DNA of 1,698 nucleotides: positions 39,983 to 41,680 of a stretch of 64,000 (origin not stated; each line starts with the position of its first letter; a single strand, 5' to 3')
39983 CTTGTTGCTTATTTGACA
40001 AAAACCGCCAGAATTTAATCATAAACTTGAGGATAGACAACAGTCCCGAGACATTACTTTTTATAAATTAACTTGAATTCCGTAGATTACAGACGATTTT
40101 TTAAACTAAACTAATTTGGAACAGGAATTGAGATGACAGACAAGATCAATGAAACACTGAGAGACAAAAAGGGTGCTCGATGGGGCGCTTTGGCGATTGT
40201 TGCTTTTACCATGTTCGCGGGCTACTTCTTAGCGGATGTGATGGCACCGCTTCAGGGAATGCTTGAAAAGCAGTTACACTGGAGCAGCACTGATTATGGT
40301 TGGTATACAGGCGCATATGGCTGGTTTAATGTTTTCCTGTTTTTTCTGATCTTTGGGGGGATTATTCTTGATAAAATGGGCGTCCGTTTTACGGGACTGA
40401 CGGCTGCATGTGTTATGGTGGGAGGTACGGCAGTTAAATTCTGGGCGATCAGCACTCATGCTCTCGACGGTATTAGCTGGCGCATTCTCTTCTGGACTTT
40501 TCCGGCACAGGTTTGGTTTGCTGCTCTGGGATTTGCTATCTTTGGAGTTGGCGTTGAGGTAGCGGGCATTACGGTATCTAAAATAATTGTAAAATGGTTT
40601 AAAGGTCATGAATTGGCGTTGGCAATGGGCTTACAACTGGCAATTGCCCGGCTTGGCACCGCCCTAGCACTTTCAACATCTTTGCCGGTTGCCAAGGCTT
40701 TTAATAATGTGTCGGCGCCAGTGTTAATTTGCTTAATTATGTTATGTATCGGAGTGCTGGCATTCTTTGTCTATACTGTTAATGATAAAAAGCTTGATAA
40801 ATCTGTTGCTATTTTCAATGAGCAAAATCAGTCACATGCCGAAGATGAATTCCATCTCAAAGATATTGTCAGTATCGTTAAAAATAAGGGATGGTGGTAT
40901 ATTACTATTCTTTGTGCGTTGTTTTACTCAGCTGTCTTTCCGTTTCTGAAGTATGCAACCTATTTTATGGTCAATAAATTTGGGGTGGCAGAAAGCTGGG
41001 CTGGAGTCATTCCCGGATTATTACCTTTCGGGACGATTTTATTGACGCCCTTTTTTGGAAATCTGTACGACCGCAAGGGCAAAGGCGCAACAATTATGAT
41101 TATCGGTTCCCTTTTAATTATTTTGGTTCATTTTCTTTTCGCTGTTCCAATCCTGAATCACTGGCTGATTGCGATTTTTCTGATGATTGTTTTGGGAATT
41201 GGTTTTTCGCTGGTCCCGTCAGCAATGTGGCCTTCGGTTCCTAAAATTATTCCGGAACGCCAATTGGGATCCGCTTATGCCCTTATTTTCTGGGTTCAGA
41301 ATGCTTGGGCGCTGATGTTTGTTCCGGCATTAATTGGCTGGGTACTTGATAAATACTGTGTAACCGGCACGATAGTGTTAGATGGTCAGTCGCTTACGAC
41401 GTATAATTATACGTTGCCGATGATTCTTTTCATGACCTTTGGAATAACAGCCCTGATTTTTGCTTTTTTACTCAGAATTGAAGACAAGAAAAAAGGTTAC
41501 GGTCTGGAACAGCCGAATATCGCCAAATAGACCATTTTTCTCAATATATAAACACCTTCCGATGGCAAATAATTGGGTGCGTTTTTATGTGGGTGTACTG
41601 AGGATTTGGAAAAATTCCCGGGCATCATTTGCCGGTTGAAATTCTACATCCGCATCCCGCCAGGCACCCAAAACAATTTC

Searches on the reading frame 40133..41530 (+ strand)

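Call 20: search_protein_families(library=pfam, proteins=[window:40133-41530:+])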
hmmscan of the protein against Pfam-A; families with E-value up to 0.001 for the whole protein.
window:40133-41530:+ (465 aa): 3 families
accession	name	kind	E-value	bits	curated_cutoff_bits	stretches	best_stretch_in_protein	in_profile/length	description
PF07690.21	MFS_1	-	9.4e-30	104.1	33.4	1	20-394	1-344/347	Major Facilitator Superfamily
PF13347.12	MFS_2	-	2.6e-08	33.3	27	1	199-373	177-343/427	MFS/sugar transport protein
PF12832.13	MFS_1_like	-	0.00085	18.9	25.2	1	195-385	157-342/373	MFS_1 like family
